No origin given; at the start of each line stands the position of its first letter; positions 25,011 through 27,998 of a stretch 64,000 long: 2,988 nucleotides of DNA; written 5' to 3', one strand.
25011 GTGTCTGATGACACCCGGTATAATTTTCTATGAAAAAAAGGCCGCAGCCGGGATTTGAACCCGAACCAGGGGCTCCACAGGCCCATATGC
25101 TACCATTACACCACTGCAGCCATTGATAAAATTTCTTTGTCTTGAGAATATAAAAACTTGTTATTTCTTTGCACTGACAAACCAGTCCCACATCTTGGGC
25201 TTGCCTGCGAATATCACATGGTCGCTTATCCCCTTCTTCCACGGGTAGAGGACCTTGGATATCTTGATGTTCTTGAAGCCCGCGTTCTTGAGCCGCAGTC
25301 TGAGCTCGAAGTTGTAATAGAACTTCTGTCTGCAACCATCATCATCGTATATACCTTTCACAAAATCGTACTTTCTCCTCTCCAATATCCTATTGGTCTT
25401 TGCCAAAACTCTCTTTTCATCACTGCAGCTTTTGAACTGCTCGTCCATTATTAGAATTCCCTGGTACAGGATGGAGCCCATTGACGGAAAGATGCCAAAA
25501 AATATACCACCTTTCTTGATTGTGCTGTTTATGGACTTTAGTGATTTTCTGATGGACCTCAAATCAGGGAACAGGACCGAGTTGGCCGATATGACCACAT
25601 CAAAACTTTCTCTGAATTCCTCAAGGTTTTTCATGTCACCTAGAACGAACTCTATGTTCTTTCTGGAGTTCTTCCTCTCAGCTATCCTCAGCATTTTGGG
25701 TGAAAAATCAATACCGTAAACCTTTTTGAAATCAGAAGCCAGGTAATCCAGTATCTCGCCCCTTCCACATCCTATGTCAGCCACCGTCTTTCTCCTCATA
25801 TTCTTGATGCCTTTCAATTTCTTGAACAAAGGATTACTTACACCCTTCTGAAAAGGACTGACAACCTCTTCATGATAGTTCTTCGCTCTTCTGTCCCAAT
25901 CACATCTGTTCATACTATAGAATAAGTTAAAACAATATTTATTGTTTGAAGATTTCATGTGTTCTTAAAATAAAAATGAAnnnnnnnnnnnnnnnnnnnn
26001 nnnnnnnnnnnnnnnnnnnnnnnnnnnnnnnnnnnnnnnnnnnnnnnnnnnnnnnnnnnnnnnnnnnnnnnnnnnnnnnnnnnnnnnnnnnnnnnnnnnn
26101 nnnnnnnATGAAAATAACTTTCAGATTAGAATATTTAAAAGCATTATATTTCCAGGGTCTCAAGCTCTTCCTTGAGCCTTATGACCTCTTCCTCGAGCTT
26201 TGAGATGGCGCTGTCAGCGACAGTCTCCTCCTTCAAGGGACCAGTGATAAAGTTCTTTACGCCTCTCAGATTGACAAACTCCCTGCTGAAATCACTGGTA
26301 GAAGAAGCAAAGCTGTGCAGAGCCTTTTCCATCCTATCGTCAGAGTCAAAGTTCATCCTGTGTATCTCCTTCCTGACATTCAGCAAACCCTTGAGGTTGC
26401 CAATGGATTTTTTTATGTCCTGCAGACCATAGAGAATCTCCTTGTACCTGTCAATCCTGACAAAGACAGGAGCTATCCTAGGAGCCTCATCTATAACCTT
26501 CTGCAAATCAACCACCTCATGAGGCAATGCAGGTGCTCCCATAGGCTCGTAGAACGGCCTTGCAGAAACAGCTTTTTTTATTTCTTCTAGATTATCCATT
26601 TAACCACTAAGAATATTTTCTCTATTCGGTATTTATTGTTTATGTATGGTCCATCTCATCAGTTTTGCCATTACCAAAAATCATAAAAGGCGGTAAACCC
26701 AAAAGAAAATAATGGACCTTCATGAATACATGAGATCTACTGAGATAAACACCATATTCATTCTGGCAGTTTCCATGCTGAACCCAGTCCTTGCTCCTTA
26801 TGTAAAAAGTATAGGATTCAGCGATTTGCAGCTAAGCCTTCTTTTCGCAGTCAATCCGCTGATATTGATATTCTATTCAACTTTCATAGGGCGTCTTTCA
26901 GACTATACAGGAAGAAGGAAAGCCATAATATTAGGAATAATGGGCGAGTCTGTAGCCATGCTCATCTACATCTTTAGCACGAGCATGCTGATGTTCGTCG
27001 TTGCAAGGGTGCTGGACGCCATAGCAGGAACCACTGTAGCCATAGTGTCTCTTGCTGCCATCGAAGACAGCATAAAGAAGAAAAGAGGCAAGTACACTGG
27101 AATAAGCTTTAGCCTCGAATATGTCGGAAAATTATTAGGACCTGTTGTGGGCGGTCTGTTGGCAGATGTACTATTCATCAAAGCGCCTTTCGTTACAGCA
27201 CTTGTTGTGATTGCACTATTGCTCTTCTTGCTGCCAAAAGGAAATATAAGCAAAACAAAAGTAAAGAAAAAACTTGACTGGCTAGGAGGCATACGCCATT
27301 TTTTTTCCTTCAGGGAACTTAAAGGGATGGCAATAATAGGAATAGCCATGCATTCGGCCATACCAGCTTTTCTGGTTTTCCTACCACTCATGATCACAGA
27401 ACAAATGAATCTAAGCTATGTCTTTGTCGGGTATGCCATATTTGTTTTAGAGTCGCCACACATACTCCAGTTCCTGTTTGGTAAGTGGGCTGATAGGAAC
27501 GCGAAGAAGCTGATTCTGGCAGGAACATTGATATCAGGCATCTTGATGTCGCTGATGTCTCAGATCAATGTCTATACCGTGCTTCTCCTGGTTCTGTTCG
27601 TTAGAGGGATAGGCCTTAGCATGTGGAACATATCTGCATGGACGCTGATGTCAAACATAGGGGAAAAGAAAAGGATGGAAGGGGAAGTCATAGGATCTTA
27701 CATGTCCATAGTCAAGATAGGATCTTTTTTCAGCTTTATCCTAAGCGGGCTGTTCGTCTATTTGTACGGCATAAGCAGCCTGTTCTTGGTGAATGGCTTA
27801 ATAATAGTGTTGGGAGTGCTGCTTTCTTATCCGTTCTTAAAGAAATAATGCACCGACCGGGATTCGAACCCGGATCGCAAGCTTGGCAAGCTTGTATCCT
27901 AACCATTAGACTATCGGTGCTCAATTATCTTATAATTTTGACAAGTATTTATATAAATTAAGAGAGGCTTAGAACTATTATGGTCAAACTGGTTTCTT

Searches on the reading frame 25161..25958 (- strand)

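Call 20: search_protein_families(library=pfam, proteins=[window:25161-25958:-], max_evalue=0.01)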
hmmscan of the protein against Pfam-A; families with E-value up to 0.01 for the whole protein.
window:25161-25958:- (265 aa): 18 families
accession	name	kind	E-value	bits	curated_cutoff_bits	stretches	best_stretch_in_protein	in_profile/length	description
PF13649.12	Methyltransf_25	-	5.5e-20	72.3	27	1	59-151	1-97/97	Methyltransferase domain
PF08241.18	Methyltransf_11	-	1.5e-18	67.7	21.2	1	61-154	2-94/95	Methyltransferase domain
PF13847.12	Methyltransf_31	-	2.2e-16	60.3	27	1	57-159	5-113/145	Methyltransferase domain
PF08242.18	Methyltransf_12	-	4.2e-13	50.3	30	1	61-153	2-98/98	Methyltransferase domain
PF13489.12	Methyltransf_23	-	6e-10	39.5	27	1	53-232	20-163/164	Methyltransferase domain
PF01209.24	Ubie_methyltran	-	2.6e-09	37.2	20.1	1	53-157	45-153/233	ubiE/COQ5 methyltransferase family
PF01728.25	FtsJ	-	2e-06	28.3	24.1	1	51-127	19-100/181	FtsJ-like methyltransferase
PF05148.21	Methyltransf_8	-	0.00018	21.9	27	1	28-153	44-154/219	Hypothetical methyltransferase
PF05219.18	DREV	-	0.00018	21.1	26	1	52-126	85-159/265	DREV methyltransferase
PF05175.20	MTS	-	0.0004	20.5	23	1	51-124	27-104/170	Methyltransferase small domain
PF03848.20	TehB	-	0.00047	20.1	20.4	1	51-152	26-129/193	Tellurite resistance protein TehB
PF08003.17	Methyltransf_9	-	0.00082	18.9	23.8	1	49-151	109-213/315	Protein of unknown function (DUF1698)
PF07021.18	MetW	-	0.0013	18.8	21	1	58-127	16-84/193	Methionine biosynthesis protein MetW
PF02353.26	CMAS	-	0.0016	18.2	27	1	57-153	64-162/273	Mycolic acid cyclopropane synthetase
PF06325.19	PrmA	-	0.0031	17.5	22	1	55-153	161-256/296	Ribosomal protein L11 methyltransferase (PrmA)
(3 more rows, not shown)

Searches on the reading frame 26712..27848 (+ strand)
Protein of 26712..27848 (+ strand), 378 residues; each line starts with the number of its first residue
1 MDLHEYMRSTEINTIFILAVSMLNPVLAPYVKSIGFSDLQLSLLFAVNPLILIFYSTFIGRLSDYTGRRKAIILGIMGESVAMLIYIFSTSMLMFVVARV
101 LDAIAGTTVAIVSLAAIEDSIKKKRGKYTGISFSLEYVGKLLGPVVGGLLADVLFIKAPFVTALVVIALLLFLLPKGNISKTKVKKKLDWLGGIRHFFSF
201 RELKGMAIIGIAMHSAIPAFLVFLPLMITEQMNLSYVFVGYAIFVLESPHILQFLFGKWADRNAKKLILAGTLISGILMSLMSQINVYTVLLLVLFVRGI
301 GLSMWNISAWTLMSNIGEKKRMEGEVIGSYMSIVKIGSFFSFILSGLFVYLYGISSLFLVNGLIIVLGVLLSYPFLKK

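Call 20: search_protein_families(library=pfam, proteins=[window:26712-27848:+], max_evalue=0.01)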
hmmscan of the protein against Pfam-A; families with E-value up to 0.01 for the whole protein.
window:26712-27848:+ (378 aa): 3 families
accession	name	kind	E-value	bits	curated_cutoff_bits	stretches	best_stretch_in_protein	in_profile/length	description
PF07690.21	MFS_1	-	3.2e-42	145.1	33.4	2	14-245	6-248/347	Major Facilitator Superfamily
PF00083.30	Sugar_tr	-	1.1e-08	34.9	22.3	1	27-155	34-166/452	Sugar (and other) transporter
PF12832.13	MFS_1_like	-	0.00011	21.8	25.2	1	19-359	14-372/373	MFS_1 like family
